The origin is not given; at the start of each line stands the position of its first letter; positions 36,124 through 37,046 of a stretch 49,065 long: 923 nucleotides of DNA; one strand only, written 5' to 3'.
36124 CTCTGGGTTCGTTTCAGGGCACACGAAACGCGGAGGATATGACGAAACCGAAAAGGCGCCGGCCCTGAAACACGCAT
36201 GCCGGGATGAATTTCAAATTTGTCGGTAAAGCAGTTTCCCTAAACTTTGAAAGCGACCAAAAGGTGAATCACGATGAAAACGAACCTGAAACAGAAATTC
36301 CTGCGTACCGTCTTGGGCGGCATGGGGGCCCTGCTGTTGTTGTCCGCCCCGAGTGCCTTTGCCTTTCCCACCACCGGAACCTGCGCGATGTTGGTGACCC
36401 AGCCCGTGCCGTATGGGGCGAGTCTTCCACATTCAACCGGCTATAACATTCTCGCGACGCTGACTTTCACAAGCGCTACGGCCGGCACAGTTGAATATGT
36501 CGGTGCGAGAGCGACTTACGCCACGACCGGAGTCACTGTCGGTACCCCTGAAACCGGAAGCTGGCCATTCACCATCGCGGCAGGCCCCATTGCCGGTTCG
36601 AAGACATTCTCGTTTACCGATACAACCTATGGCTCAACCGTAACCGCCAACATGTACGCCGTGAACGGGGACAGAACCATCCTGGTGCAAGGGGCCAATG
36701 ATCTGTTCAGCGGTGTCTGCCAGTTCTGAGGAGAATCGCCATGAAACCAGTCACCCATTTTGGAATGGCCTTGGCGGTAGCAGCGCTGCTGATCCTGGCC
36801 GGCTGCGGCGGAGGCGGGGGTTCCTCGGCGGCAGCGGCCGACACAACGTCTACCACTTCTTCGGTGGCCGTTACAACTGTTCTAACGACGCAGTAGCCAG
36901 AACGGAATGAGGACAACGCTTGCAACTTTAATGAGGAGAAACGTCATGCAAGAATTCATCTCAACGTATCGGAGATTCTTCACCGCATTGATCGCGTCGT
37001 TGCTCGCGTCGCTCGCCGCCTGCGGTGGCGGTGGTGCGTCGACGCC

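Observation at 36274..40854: Operon of exported proteins and lipoproteins with no recognisable family, downstream of Crp/Fnr and a STAND-SARP regulator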

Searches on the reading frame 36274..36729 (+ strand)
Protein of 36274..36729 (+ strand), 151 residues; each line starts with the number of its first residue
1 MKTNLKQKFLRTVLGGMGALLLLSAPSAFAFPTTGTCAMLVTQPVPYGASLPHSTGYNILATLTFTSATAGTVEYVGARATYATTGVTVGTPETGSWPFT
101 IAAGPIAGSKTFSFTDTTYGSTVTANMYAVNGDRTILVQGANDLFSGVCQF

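Call 6: search_protein_families(library=pfam, proteins=[window:36274-36729:+], max_evalue=0.01)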
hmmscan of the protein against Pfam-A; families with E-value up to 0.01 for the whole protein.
window:36274-36729:+ (151 aa): 0 families

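Call 7: search_protein_families(library=ncbifam, proteins=[window:36274-36729:+], max_evalue=1)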
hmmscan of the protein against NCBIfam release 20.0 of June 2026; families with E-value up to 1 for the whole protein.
window:36274-36729:+ (151 aa): 0 families

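Call 28: find_homologous_proteins(query=window:36274-36729:+, max_evalue=0.01)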
Query window:36274-36729:+ (151 aa): 67 proteins with E <= 0.01 among 171 candidates.
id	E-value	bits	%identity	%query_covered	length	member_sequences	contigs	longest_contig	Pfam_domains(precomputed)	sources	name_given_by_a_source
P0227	1.1e-90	319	100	100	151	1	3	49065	-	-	-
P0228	4.7e-86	304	95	100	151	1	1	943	-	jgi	jgi:hypothetical protein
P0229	9.7e-83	293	91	100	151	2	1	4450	-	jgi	jgi:hypothetical protein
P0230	1.3e-81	290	88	100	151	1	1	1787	-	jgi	jgi:hypothetical protein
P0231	1.4e-81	290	89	100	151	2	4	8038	-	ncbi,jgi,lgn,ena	-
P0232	1.2e-80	287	89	100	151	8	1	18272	-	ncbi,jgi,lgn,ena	-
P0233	1.2e-76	274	87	100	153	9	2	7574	-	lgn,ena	-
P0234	2.9e-75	269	85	100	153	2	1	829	-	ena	-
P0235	8.4e-74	264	84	100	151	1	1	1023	-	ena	-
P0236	1.3e-72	261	83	100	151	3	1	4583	-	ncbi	-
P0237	5.5e-72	258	83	100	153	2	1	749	-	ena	-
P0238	1.5e-70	254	82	92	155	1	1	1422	-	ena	-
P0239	2.9e-70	253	80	100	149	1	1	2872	-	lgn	-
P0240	1.3e-68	248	84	100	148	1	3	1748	-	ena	-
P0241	1.6e-68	247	81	98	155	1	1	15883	-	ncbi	-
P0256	2.0e-45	172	61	100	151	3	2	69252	-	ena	-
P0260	3.3e-42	162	59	99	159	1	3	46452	-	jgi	jgi:hypothetical protein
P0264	6.0e-40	155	57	100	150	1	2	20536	-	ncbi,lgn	ncbi:MAG TPA: hypothetical protein VGE50_07455 [Gammaproteobacteria bacterium]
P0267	1.1e-38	150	55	100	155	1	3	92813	-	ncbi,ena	ncbi:MAG: hypothetical protein AABZ10_06200 [Nitrospirota bacterium]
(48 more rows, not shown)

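Call 29: find_encoding_contigs(protein=P0267, flank=10000, max_places=1)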
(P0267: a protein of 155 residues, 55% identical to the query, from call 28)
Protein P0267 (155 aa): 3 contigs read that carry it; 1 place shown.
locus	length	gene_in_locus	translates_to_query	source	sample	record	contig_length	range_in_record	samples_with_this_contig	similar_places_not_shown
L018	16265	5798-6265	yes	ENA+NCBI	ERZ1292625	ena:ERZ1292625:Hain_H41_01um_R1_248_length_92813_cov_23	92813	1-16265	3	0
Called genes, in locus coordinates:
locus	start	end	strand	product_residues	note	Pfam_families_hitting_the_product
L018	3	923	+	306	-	PF01551:Peptidase_M23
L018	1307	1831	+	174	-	-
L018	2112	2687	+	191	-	-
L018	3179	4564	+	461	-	PF23414:Beta-prop_EML_2 (faint), PF00400:WD40 (faint), PF17164:DUF5122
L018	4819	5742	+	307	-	PF07602:DUF1565, PF22842:Pel9A-like_beta_helix, PF13229:Beta_helix (weak)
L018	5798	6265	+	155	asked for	-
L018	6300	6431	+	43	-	-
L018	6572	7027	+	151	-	-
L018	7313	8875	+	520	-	PF00152:tRNA-synt_2 (faint), PF01409:tRNA-synt_2d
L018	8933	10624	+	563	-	PF03484:B5, PF17759:tRNA_synthFbeta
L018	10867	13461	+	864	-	PF08448:PAS_4, PF00989:PAS (weak), PF08448:PAS_4, PF00989:PAS, PF08447:PAS_3, PF08448:PAS_4, PF13426:PAS_9, PF02518:HATPase_c, +3 more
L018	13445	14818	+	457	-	PF00072:Response_reg, PF00158:Sigma54_activat, PF14532:Sigma54_activ_2, PF07728:AAA_5, PF25601:AAA_lid_14, PF02954:HTH_8, PF18024:HTH_50 (weak)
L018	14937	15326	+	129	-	PF00072:Response_reg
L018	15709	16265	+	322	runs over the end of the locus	PF00140:Sigma70_r1_2, PF04542:Sigma70_r2, PF04539:Sigma70_r3, PF04545:Sigma70_r4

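Call 30: find_encoding_contigs(protein=P0256, flank=10000, max_places=1)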
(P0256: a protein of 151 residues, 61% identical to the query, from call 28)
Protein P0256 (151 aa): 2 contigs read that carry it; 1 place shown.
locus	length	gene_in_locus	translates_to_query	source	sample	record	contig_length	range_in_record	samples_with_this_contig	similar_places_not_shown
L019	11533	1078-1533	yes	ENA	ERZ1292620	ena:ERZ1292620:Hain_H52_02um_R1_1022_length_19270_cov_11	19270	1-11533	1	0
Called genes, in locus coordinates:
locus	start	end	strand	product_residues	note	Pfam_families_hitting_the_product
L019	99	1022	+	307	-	PF07602:DUF1565, PF22842:Pel9A-like_beta_helix, PF13229:Beta_helix (weak)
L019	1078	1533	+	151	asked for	-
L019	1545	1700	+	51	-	-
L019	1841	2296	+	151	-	-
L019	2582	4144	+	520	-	PF00152:tRNA-synt_2 (faint), PF01409:tRNA-synt_2d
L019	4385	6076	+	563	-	PF03484:B5, PF17759:tRNA_synthFbeta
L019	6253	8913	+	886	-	PF08448:PAS_4, PF00989:PAS (weak), PF08448:PAS_4, PF00989:PAS, PF08448:PAS_4, PF13426:PAS_9, PF08447:PAS_3, PF02518:HATPase_c, +5 more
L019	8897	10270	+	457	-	PF00072:Response_reg, PF00158:Sigma54_activat, PF14532:Sigma54_activ_2, PF07728:AAA_5, PF25601:AAA_lid_14, PF02954:HTH_8, PF18024:HTH_50 (weak)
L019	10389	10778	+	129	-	PF00072:Response_reg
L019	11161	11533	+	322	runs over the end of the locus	PF00140:Sigma70_r1_2, PF04542:Sigma70_r2, PF04539:Sigma70_r3, PF04545:Sigma70_r4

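Call 31: find_encoding_contigs(protein=P0232, flank=10000, max_places=2)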
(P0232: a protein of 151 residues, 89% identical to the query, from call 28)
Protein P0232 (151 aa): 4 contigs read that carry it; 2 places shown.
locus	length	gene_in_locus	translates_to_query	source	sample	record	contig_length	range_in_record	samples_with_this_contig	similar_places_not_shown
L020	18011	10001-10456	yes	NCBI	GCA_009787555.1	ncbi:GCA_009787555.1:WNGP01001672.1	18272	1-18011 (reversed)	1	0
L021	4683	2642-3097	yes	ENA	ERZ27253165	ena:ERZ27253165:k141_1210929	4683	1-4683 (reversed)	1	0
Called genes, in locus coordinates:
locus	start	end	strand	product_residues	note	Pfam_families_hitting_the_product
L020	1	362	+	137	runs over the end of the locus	-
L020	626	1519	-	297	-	PF01564:Spermine_synth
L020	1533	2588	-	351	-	PF01547:SBP_bac_1, PF13416:SBP_bac_8, PF13531:SBP_bac_11, PF13343:SBP_bac_6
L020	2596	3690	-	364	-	PF04909:Amidohydro_2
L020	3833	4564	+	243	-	PF02754:CCG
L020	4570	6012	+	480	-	PF02589:LUD_dom, PF13187:Fer4_9 (faint), PF00037:Fer4 (faint), PF13183:Fer4_8, PF13237:Fer4_10 (faint), PF13534:Fer4_17 (weak), PF11870:LutB_C (weak)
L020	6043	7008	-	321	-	PF01544:CorA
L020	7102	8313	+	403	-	PF00155:Aminotran_1_2, PF01041:DegT_DnrJ_EryC1 (faint)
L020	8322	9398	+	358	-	PF02568:ThiI (weak), PF03054:tRNA_Me_trans, PF20259:tRNA_Me_trans_M, PF20258:tRNA_Me_trans_C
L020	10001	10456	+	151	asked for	-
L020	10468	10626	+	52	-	-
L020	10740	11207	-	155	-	PF07681:DoxX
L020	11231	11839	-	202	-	PF02798:GST_N, PF13417:GST_N_3, PF13409:GST_N_2, PF00043:GST_C (weak), PF13410:GST_C_2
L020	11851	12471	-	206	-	PF03167:UDG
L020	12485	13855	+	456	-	PF00206:Lyase_1, PF08328:ASL_C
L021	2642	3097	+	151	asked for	-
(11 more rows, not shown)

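Call 39: search_protein_families(library=pfam, proteins=[window:36274-36729:+], max_evalue=10)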
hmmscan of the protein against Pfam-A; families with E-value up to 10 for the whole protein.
window:36274-36729:+ (151 aa): 0 families

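Call 41: search_solved_structures(query=A2, max_evalue=10)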
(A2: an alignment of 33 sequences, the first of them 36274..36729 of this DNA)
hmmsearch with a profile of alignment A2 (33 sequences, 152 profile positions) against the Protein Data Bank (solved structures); distinct sequences matched with E-value up to 10: 0.

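Call 47: predict_structure(alignment_id=A2)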
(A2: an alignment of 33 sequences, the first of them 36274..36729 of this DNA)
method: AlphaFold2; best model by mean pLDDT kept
length: 151 residues; sequences in the alignment: 33
mean_pLDDT: 86.1   pTM: 0.70
mean pLDDT of the five models: 86.1, 84.6, 84.3, 82.2, 82.0
residues with pLDDT >= 90: 91; 70-90: 31; 50-70: 28; < 50: 1
segments of 3 or more residues with pLDDT < 50: none
pLDDT, mean of each block of 10 residues (from residue 1): 59 61 58 93 88 88 96 94 91 94 95 92 95 92 94 90
secondary structure, 60 per line:
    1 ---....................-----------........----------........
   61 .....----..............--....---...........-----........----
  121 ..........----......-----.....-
elements in order: H4-23 E35-42 E53-65 E70-83 E86-89 E93-103 E109-116 E121-130 E135-140 E146-150

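Call 50: fold_search(model_id=the predicted structure, library=pdb)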
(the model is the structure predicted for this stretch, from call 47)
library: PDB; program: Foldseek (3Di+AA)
matches with E <= 10: 673; with E <= 0.001: 0
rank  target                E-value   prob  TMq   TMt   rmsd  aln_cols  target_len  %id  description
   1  4ghb_B                2.0e-02  0.28  0.17  0.12  11.7       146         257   16  Crystal structure of a porin-like protein (BACUNI_01323) from Bacteroides uniformis ATCC 8492 at 2.32 A resolution (released 2012-08-29)
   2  4imn                  2.8e-02  0.93  0.33  0.33   8.1       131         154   14  Crystal structure of wild type human Lipocalin PGDS bound with PEG MME 2000 (released 2013-03-20)
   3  1jju_A                3.1e-02  1.00  0.41  0.15   6.6       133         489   15  Structure of a Quinohemoprotein Amine Dehydrogenase with a Unique Redox Cofactor and Highly Unusual Crosslinking (released 2001-12-12)
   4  2wqa_E                3.1e-02  0.98  0.38  0.34   6.4       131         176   13  Complex of TTR and RBP4 and Oleic Acid (released 2010-09-01)
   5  1rlb_E                3.4e-02  0.99  0.42  0.38   7.2       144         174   11  RETINOL BINDING PROTEIN COMPLEXED WITH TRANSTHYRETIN (released 1996-04-11)
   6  1iiu                  3.8e-02  0.99  0.43  0.39   7.0       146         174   11  Chicken plasma retinol-binding protein (RBP) (released 2002-01-16)
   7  4bqu_A                3.8e-02  0.97  0.38  0.38   7.4       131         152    9  Japanin from Rhipicephalus appendiculatus bound to cholesterol: Orthorhombic crystal form (released 2014-06-18)
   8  1fem                  4.2e-02  0.99  0.43  0.39   7.0       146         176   10  CRYSTALLOGRAPHIC STUDIES ON COMPLEXES BETWEEN RETINOIDS AND PLASMA RETINOL-BINDING PROTEIN (released 1994-11-01)
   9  1rbp                  4.9e-02  0.98  0.43  0.38   7.2       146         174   11  CRYSTALLOGRAPHIC REFINEMENT OF HUMAN SERUM RETINOL BINDING PROTEIN AT 2 ANGSTROMS RESOLUTION (released 1991-07-15)
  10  1hbp                  6.3e-02  0.96  0.40  0.36   6.2       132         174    9  CRYSTAL STRUCTURE OF LIGANDED AND UNLIGANDED FORMS OF BOVINE PLASMA RETINOL-BINDING PROTEIN (released 1994-01-31)
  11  4bqu_B                6.3e-02  0.94  0.37  0.37   7.2       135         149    9  Japanin from Rhipicephalus appendiculatus bound to cholesterol: Orthorhombic crystal form (released 2014-06-18)
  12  4os3_A                6.3e-02  0.77  0.30  0.29   7.4       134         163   11  Three-dimensional structure of the C65A-W112F double mutant of Human lipocalin-type Prostaglandin D Synthase apo-form (released 2014-08-06)
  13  2gtl_N                6.6e-02  0.97  0.41  0.31   6.6       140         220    4  Lumbricus Erythrocruorin at 3.5A resolution (released 2006-07-18)
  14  7fy1                  6.6e-02  0.94  0.35  0.38   8.9       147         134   14  Crystal Structure of apo human FABP9 (released 2023-06-14)
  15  1hbq                  7.0e-02  0.97  0.43  0.38   5.7       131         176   10  CRYSTAL STRUCTURE OF LIGANDED AND UNLIGANDED FORMS OF BOVINE PLASMA RETINOL-BINDING PROTEIN (released 1994-01-31)
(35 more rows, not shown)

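Call 65: search_protein_families(library=ncbifam, proteins=[L019:1841-2296:+, L018:4819-5742:+], max_evalue=0.1)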
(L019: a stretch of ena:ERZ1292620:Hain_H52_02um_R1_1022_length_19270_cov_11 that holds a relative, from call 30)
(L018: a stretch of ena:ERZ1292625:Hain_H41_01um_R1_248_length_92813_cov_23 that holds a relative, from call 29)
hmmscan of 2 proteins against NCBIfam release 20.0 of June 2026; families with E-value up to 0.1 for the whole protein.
L019:1841-2296:+ (151 aa): 0 families

L018:4819-5742:+ (307 aa): 2 families
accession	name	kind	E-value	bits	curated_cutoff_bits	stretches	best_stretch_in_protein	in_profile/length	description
NF047854.1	LIC10774_subfam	equivalog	3e-26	92.2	380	2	29-108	60-139/358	LIC10774/LIC10365 family surface protein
TIGR03804.1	para_beta_helix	repeat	0.0053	16.4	19.45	1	172-213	2-43/44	parallel beta-helix repeat protein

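Call 79: find_encoding_contigs(protein=P0260, flank=8000, max_places=2)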
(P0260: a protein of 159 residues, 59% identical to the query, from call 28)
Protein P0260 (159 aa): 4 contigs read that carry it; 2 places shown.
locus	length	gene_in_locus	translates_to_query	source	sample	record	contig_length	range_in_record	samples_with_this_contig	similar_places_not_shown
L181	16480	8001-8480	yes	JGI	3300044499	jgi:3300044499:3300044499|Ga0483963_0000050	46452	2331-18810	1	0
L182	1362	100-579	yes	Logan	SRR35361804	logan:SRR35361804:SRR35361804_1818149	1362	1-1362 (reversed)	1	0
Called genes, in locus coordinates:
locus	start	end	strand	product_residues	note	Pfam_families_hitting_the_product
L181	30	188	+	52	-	-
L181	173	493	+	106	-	-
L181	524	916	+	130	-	-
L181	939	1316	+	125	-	-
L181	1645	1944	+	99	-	PF05016:ParE_toxin (weak)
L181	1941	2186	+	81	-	PF02604:PhdYeFM_antitox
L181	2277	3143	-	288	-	PF00561:Abhydrolase_1, PF12146:Hydrolase_4, PF12697:Abhydrolase_6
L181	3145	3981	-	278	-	-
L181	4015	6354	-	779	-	PF13567:DUF4131, PF03772:Competence, PF00753:Lactamase_B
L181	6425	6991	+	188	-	PF09835:DUF2062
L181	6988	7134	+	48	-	-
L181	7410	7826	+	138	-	-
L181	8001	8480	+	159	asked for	-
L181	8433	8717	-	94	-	-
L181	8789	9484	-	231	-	PF00005:ABC_tran, PF13304:AAA_21 (faint)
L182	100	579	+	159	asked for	-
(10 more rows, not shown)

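Call 80: find_encoding_contigs(protein=P0264, flank=8000, max_places=2)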
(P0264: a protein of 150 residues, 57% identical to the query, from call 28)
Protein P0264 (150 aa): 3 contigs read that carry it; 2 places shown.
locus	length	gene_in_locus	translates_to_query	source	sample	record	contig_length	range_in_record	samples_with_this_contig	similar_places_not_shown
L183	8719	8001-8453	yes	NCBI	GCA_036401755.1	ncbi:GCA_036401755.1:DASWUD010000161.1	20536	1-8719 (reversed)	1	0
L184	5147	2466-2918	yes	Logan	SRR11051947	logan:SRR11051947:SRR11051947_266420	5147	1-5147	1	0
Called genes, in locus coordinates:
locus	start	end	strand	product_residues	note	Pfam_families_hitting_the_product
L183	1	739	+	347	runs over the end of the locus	PF00111:Fer2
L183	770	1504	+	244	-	PF01925:TauE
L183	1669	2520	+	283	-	PF16811:TAtT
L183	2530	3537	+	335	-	PF03480:DctP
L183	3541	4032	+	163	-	PF04290:DctQ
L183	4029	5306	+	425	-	PF06808:DctM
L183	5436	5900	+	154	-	PF17775:YchJ_M-like, PF02810:SEC-C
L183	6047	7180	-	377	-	-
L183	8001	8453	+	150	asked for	-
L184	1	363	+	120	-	?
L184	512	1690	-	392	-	-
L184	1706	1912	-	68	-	-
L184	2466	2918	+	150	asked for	-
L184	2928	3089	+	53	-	-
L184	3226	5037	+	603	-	PF09479:Flg_new, PF17164:DUF5122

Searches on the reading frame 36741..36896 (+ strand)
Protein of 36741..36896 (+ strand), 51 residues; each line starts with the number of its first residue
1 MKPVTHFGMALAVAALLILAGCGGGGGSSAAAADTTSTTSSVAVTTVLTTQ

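Call 6: search_protein_families(library=pfam, proteins=[window:36741-36896:+], max_evalue=0.01)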
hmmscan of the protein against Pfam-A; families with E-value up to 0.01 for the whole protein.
window:36741-36896:+ (51 aa): 1 family
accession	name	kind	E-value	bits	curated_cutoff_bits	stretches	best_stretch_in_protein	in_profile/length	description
PF24381.1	DUF7537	-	0.00013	22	31.7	1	10-40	4-35/258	Family of unknown function (DUF7537)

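Call 7: search_protein_families(library=ncbifam, proteins=[window:36741-36896:+], max_evalue=1)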
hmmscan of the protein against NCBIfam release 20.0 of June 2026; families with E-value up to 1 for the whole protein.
window:36741-36896:+ (51 aa): 8 families
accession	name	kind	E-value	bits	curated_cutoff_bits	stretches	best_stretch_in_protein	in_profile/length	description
NF058595.1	invert_tail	domain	0.0004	20.7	37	1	5-46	55-97/113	lipo-invert putative C-terminal anchoring domain-containing protein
NF040901.1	SeO3_TeO2_ExtH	equivalog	0.001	18.1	200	1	11-45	13-47/430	selenite/tellurite reduction operon rhodanese-like protein ExtH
NF053527.1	lipo_Cory_WKLS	subfamily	0.0055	16.6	105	1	9-43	3-37/166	WKL family lipoprotein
NF045774.1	cytochro_C551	exception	0.007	16.3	118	1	9-44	6-42/110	cytochrome c551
NF050142.1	PG1828_fam_lipo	equivalog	0.0093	16.7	50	1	9-45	7-42/59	PG1828 family lipoprotein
NF053532.1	lipo_SCO4651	subfamily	0.025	14.2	65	1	9-49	7-46/277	SCO4651 family lipoprotein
NF047847.2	SS_mature_LptM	equivalog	0.026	14.6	27.7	1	1-23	1-21/31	LPS translocon maturation chaperone LptM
NF047408.1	SA0632_fam_LP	equivalog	0.3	10.8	70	1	9-23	5-19/68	SA0632 family lipoprotein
